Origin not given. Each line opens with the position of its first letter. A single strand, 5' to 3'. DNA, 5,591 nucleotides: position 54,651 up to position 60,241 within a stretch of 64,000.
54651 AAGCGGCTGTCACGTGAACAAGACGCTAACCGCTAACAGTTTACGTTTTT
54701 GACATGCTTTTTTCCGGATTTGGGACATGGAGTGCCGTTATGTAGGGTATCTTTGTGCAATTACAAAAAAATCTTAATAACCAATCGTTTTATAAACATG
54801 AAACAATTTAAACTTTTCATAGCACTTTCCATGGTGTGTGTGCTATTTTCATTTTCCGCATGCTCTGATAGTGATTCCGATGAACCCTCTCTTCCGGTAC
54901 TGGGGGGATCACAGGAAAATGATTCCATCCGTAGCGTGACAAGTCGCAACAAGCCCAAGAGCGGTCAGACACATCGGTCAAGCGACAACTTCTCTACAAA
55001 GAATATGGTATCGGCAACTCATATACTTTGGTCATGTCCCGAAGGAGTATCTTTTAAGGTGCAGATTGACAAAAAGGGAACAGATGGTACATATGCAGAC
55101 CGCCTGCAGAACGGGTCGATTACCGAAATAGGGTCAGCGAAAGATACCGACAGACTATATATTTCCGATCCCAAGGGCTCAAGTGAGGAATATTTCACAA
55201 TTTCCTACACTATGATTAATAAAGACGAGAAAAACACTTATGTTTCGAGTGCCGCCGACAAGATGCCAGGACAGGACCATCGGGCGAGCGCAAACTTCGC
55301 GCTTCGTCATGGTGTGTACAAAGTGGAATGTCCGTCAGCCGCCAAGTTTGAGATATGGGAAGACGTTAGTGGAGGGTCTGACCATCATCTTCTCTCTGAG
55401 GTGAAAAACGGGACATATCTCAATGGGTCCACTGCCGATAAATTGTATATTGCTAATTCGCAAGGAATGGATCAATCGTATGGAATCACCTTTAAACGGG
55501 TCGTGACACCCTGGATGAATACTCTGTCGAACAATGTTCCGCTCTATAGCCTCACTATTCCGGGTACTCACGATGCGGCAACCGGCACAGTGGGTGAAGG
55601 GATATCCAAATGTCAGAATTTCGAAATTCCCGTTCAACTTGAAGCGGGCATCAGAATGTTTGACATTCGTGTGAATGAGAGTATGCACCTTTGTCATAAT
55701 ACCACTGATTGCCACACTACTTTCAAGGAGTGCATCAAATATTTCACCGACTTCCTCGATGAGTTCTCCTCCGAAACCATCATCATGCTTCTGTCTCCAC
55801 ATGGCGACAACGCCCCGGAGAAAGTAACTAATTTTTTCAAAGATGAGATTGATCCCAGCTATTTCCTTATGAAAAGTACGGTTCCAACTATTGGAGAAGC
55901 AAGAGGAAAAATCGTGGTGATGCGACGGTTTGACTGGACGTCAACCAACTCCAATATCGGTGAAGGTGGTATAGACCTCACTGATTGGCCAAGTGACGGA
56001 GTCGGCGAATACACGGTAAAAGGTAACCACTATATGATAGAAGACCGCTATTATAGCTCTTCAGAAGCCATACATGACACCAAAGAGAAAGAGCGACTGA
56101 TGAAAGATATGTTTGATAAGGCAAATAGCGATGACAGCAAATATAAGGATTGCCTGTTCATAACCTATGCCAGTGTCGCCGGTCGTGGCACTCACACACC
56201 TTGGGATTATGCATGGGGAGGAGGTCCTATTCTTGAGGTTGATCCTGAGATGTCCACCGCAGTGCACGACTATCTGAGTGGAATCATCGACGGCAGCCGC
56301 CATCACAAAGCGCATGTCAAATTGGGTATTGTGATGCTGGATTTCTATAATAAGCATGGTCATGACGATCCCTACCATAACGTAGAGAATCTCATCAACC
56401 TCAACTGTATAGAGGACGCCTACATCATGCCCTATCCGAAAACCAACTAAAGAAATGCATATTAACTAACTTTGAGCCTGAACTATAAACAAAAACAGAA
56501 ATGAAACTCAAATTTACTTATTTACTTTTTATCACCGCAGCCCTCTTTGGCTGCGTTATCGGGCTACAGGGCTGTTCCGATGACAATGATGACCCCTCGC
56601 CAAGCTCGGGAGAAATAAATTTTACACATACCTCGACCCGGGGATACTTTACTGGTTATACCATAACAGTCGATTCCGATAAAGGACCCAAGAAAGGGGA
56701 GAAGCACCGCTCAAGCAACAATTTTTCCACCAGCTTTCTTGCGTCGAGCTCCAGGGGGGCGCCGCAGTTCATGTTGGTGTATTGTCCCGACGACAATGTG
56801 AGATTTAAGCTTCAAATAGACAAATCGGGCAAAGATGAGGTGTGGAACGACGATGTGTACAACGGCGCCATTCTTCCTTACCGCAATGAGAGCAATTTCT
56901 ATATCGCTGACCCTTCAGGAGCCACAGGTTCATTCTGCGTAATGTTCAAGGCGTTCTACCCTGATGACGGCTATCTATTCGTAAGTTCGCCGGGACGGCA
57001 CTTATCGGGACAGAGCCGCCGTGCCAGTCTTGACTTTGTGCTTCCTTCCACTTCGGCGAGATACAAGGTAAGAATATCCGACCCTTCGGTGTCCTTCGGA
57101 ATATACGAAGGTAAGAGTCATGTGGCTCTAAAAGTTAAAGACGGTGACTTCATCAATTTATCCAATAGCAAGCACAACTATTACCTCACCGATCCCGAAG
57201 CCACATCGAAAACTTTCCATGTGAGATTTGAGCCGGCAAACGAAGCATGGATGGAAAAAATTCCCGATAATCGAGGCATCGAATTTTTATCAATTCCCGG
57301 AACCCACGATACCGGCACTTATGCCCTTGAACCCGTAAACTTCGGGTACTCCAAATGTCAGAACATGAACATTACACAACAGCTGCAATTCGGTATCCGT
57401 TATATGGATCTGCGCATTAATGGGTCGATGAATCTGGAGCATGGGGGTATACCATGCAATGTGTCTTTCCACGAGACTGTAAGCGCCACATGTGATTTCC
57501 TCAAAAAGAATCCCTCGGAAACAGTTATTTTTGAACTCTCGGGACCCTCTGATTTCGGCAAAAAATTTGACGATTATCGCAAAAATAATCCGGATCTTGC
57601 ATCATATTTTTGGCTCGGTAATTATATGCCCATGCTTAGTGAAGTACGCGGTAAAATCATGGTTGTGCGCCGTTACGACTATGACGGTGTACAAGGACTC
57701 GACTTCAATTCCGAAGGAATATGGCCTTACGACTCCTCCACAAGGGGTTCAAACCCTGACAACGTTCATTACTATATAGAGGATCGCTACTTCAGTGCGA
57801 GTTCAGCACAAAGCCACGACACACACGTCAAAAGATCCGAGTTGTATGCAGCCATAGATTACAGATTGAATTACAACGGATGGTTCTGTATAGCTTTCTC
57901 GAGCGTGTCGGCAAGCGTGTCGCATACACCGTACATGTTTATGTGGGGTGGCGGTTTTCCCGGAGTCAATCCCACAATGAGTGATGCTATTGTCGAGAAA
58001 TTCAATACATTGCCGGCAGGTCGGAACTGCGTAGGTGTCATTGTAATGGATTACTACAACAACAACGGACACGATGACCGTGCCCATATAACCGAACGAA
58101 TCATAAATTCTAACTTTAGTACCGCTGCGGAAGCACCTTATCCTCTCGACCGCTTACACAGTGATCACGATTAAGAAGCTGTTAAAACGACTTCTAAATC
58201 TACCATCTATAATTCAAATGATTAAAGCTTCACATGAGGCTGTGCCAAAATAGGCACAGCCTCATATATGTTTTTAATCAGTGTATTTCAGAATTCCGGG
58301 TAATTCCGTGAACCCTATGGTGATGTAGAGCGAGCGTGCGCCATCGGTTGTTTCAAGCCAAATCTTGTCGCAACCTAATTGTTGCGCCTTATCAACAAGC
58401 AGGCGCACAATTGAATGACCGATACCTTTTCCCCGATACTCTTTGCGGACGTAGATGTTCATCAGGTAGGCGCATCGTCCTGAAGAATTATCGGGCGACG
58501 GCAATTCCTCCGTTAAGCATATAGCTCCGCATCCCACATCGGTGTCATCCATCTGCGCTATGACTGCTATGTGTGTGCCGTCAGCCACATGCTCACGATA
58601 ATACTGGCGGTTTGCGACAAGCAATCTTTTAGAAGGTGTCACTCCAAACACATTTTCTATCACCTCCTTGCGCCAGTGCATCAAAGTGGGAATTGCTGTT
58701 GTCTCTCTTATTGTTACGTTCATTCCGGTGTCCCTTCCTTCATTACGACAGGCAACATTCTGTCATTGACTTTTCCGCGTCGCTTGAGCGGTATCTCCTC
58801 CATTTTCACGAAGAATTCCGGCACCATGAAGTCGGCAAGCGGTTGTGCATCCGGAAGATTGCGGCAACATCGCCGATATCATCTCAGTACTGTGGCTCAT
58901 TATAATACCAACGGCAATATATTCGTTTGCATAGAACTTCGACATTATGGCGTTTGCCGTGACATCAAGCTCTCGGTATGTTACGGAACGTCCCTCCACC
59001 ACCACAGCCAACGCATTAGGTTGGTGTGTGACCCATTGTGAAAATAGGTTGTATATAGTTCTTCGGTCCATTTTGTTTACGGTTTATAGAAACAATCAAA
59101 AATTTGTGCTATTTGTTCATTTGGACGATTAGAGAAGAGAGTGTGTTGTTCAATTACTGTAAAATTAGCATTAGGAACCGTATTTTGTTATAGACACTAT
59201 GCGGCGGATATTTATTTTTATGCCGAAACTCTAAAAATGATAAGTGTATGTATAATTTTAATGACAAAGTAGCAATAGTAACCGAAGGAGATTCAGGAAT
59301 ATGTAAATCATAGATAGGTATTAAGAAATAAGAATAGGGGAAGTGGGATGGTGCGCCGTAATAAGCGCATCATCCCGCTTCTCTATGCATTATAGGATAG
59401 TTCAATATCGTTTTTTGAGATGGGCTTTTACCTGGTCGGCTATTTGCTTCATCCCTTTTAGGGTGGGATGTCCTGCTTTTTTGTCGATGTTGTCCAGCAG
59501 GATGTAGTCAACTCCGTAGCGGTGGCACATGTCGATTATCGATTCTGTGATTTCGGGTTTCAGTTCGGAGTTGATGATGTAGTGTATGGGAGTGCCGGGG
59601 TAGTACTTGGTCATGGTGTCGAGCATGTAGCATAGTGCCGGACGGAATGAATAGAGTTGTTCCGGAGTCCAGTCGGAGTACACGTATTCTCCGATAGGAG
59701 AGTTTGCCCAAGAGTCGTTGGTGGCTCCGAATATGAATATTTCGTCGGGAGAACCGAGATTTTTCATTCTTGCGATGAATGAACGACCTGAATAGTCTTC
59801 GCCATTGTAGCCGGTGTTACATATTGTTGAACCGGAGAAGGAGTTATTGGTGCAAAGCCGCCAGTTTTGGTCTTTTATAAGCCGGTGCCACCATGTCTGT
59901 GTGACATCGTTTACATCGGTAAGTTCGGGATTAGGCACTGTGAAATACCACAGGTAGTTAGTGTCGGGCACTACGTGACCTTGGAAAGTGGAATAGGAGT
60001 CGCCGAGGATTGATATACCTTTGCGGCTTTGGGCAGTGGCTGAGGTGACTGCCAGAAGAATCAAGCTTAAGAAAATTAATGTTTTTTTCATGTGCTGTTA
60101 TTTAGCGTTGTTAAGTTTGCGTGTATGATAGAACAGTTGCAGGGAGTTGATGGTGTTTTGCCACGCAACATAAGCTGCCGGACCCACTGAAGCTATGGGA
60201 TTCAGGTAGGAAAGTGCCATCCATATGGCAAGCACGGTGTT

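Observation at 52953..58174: TPR-AraC regulator plus tandem surface PI-PLC lipoproteins: candidate inducible host-lipid/GPI-cleaving system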

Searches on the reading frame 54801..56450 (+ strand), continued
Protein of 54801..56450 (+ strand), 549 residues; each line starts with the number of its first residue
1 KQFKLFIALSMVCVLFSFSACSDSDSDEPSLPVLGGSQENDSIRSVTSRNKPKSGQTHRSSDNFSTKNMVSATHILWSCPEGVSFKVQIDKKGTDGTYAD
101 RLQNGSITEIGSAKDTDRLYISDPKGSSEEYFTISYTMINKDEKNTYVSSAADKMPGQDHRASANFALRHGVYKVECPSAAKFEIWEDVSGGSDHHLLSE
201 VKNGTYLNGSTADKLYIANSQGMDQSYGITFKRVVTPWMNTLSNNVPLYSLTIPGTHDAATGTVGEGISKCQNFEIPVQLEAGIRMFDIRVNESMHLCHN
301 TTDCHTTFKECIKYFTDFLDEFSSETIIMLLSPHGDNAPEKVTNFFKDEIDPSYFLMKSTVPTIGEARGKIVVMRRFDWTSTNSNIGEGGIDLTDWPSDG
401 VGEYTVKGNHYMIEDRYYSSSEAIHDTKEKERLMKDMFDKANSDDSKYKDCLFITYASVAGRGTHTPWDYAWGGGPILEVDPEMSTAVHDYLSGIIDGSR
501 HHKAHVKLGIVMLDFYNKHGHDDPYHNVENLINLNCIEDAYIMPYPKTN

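Call 60: find_encoding_contigs(protein=P0018, flank=6000, max_places=3)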
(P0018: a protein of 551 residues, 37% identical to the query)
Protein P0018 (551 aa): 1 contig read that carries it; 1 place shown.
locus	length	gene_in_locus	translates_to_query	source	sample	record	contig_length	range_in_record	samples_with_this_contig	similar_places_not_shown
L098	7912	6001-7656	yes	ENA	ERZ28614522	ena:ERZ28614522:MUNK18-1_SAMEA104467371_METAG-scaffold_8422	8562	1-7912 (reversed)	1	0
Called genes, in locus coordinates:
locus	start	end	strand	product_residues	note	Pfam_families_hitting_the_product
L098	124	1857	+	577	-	PF04616:Glyco_hydro_43, PF00754:F5_F8_type_C, PF22633:F5_F8_type_C_2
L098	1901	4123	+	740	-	PF00933:Glyco_hydro_3, PF01915:Glyco_hydro_3_C, PF14310:Fn3-like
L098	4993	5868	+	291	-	PF19775:DUF6261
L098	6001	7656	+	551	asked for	PF00388:PI-PLC-X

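Call 61: find_encoding_contigs(protein=P0013, flank=6000, max_places=2)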
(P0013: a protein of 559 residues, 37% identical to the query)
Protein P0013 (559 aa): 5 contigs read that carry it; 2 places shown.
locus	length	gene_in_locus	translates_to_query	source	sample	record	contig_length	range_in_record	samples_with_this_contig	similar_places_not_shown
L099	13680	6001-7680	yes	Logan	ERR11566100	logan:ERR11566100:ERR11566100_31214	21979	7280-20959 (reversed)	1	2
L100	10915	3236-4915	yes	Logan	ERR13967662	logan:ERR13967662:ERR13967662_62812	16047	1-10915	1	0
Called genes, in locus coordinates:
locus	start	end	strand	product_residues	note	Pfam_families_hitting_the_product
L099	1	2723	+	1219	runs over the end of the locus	-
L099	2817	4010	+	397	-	PF00756:Esterase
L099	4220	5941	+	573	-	PF12862:ANAPC5 (faint), PF07719:TPR_2 (faint), PF00515:TPR_1 (faint), PF07721:TPR_4 (faint), PF17874:TPR_MalT (faint), PF13424:TPR_12 (weak), PF12833:HTH_18, PF00165:HTH_AraC, +2 more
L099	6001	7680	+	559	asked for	PF00388:PI-PLC-X (weak)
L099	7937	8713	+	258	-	PF04055:Radical_SAM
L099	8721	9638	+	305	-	PF02016:Peptidase_S66, PF17676:Peptidase_S66C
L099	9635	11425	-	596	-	PF27449:LtaS_N (weak), PF00884:Sulfatase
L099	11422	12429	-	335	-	PF00389:2-Hacid_dh, PF02826:2-Hacid_dh_C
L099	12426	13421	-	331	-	-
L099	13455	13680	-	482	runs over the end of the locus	PF02844:GARS_N, PF01071:GARS_A, PF02843:GARS_C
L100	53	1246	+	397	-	PF00756:Esterase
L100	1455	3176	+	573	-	PF12862:ANAPC5 (faint), PF07719:TPR_2 (faint), PF00515:TPR_1 (faint), PF17874:TPR_MalT (faint), PF13181:TPR_8 (faint), PF13424:TPR_12 (weak), PF12833:HTH_18, PF00165:HTH_AraC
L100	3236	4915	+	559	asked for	PF00388:PI-PLC-X (weak)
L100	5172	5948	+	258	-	PF04055:Radical_SAM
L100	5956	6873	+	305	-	PF02016:Peptidase_S66, PF17676:Peptidase_S66C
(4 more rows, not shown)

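Call 62: find_encoding_contigs(protein=P0005, flank=6000, max_places=2)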
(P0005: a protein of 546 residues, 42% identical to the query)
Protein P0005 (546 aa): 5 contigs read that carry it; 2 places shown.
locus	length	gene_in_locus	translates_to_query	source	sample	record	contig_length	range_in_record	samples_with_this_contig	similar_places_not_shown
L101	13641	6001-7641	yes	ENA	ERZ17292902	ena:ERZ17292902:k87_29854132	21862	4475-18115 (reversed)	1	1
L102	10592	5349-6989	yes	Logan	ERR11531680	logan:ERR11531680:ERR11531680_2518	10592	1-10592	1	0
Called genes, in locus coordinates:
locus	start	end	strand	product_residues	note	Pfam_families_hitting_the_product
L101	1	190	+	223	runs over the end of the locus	-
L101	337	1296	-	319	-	PF01259:SAICAR_synt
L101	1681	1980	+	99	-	-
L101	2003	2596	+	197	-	PF05728:UPF0227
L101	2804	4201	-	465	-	PF14376:Haem_bd, PF00034:Cytochrom_C (faint), PF09086:DUF1924 (faint), PF13442:Cytochrome_CBB3 (faint), PF03150:CCP_MauG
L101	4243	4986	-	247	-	PF01578:Cytochrom_C_asm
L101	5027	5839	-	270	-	PF05140:ResB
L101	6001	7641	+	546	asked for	PF00388:PI-PLC-X (weak)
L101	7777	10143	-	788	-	PF07581:Glug (faint)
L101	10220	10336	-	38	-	-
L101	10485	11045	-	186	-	PF01613:Flavin_Reduct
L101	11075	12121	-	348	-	PF08240:ADH_N, PF02254:TrkA_N (weak), PF00107:ADH_zinc_N, PF13602:ADH_zinc_N_2 (weak)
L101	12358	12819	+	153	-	PF03724:META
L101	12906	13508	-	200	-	PF21176:RecR_HhH, PF02132:RecR_ZnF, PF01751:Toprim (weak), PF13662:Toprim_4, PF21175:RecR_C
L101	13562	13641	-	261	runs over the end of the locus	PF13432:TPR_16, PF00515:TPR_1 (weak), PF07719:TPR_2 (weak), PF13414:TPR_11 (weak), PF08239:SH3_3 (weak)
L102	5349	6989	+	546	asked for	PF00388:PI-PLC-X (weak)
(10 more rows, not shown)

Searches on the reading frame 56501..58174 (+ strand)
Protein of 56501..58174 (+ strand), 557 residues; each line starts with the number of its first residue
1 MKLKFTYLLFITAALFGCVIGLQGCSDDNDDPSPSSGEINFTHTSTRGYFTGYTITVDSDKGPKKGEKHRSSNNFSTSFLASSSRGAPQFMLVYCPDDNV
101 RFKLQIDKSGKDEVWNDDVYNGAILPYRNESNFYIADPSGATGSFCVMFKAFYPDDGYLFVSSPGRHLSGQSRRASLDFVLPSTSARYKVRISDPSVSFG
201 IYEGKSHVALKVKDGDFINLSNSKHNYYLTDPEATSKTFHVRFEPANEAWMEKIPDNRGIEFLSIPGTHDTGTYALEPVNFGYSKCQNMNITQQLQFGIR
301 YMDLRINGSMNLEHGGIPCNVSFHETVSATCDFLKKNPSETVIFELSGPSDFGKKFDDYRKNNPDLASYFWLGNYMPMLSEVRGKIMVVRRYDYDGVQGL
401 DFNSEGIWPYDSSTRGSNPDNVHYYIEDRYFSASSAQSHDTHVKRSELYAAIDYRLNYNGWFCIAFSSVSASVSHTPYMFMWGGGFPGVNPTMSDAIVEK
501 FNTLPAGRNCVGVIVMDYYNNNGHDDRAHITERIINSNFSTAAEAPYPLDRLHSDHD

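Call 3: search_protein_families(library=pfam, proteins=[window:56501-58174:+], max_evalue=0.01)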
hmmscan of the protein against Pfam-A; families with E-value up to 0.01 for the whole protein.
window:56501-58174:+ (557 aa): 1 family
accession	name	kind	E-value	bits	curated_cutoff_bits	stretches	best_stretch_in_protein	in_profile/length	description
PF00388.25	PI-PLC-X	-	1.7e-06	28.2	23.1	1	281-347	19-93/144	Phosphatidylinositol-specific phospholipase C, X domain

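Call 4: search_protein_families(library=ncbifam, proteins=[window:56501-58174:+], max_evalue=0.01)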
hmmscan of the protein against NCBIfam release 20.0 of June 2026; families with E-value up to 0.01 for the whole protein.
window:56501-58174:+ (557 aa): 0 families

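Call 7: search_solved_structures(query=window:56501-58174:+, max_evalue=1, show_alignments=2)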
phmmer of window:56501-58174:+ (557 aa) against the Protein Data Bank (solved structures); distinct sequences matched with E-value up to 1: 25.
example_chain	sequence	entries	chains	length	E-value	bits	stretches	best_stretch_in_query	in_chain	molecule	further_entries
1aod_A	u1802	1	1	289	4.6e-21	78.4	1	246-390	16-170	PHOSPHATIDYLINOSITOL-SPECIFIC PHOSPHOLIPASE C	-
2plc_A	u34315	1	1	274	6.8e-21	77.8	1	248-390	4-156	PHOSPHATIDYLINOSITOL-SPECIFIC PHOSPHOLIPASE C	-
3ea1_A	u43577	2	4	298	4.1e-19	72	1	249-520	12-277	1-phosphatidylinositol phosphodiesterase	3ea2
3ea3_A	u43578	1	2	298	6.1e-19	71.4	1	249-432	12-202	1-phosphatidylinositol phosphodiesterase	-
2or2_A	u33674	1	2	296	1.1e-18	70.6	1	249-520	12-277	1-phosphatidylinositol phosphodiesterase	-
1t6m_A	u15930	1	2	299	2.5e-18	69.4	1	249-500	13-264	1-phosphatidylinositol phosphodiesterase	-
1gym_A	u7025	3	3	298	6e-18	68.1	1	249-520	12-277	PHOSPHATIDYLINOSITOL-SPECIFIC PHOSPHOLIPASE C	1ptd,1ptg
3ptd_A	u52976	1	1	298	1.1e-17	67.2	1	249-443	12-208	PHOSPHATIDYLINOSITOL-SPECIFIC PHOSPHOLIPASE C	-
4ptd_A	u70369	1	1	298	1.2e-17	67.1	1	249-444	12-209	PHOSPHATIDYLINOSITOL-SPECIFIC PHOSPHOLIPASE C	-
7ptd_A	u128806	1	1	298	1.6e-17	66.7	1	249-520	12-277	PHOSPHATIDYLINOSITOL-SPECIFIC PHOSPHOLIPASE C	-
2ptd_A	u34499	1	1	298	1.8e-17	66.5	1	249-520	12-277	PHOSPHATIDYLINOSITOL-SPECIFIC PHOSPHOLIPASE C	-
6s2a_A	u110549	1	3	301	8.3e-17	64.3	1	249-520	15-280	1-phosphatidylinositol phosphodiesterase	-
5ptd_A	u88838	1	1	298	1.3e-16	63.7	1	249-520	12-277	PHOSPHATIDYLINOSITOL-SPECIFIC PHOSPHOLIPASE C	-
6ptd_A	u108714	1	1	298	1.7e-16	63.3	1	249-520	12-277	PHOSPHATIDYLINOSITOL-SPECIFIC PHOSPHOLIPASE C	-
4s3g_A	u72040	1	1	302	1.7e-15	60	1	247-430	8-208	1-phosphatidylinositol phosphodiesterase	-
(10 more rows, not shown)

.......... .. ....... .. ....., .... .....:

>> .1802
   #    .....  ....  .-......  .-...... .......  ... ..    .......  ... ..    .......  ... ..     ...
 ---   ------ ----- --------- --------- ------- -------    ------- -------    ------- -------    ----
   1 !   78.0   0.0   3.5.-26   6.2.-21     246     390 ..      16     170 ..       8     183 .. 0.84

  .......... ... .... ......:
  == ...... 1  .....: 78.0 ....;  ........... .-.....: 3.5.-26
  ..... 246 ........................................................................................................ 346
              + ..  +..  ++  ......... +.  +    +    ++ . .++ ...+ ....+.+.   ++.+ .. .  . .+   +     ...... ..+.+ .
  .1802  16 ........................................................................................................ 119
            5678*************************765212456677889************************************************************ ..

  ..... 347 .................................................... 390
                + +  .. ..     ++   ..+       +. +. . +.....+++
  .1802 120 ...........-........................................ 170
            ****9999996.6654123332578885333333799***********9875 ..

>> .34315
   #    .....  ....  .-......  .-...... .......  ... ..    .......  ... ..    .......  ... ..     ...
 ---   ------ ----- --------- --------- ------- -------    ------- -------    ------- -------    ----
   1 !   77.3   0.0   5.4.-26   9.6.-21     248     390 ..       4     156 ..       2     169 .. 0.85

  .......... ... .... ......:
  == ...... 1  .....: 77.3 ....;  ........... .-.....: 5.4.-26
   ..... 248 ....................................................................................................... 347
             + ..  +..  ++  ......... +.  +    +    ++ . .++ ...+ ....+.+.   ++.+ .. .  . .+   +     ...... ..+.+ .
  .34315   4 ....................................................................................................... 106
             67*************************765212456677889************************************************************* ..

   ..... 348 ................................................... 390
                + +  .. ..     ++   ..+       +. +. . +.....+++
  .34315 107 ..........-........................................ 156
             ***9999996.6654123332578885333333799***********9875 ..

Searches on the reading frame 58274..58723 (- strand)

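Call 3: search_protein_families(library=pfam, proteins=[window:58274-58723:-], max_evalue=0.01)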
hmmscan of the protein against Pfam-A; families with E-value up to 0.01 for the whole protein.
window:58274-58723:- (149 aa): 7 families
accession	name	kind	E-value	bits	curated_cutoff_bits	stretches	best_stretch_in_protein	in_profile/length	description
PF00583.31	Acetyltransf_1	-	2.7e-15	57.1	20.7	1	41-138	23-116/116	Acetyltransferase (GNAT) family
PF13508.13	Acetyltransf_7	-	6.4e-12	46.1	27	1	53-140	5-84/84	Acetyltransferase (GNAT) domain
PF13673.13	Acetyltransf_10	-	2.9e-09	37.4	23.6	1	39-141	19-110/128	Acetyltransferase (GNAT) domain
PF08445.16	FR47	-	0.00025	21.4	22.1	1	85-140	22-79/86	FR47-like protein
PF13527.13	Acetyltransf_9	-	0.0015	19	25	1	20-114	15-102/127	Acetyltransferase (GNAT) domain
PF14542.12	Acetyltransf_CG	-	0.0058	17.2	30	0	86-117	26-57/80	GCN5-related N-acetyl-transferase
PF13302.13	Acetyltransf_3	-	0.0061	17.7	25.4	1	39-125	38-121/138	Acetyltransferase (GNAT) domain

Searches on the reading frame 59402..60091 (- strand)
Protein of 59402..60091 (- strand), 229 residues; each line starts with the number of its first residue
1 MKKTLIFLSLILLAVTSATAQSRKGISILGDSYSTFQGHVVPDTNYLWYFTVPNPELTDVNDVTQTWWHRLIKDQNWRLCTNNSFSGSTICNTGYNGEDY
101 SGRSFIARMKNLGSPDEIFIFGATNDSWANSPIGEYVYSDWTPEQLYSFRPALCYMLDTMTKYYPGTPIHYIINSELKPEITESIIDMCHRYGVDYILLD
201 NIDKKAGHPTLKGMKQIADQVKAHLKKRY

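Call 3: search_protein_families(library=pfam, proteins=[window:59402-60091:-], max_evalue=0.01)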
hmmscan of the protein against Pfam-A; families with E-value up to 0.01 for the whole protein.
window:59402-60091:- (229 aa): 2 families
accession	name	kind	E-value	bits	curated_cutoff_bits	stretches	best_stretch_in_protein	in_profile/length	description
PF16255.11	Lipase_GDSL_lke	-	8.8e-88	293.4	29.2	1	24-224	1-202/203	GDSL-like Lipase/Acylhydrolase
PF13472.12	Lipase_GDSL_2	-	0.00085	20.3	32.9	1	29-170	2-106/178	GDSL-like Lipase/Acylhydrolase family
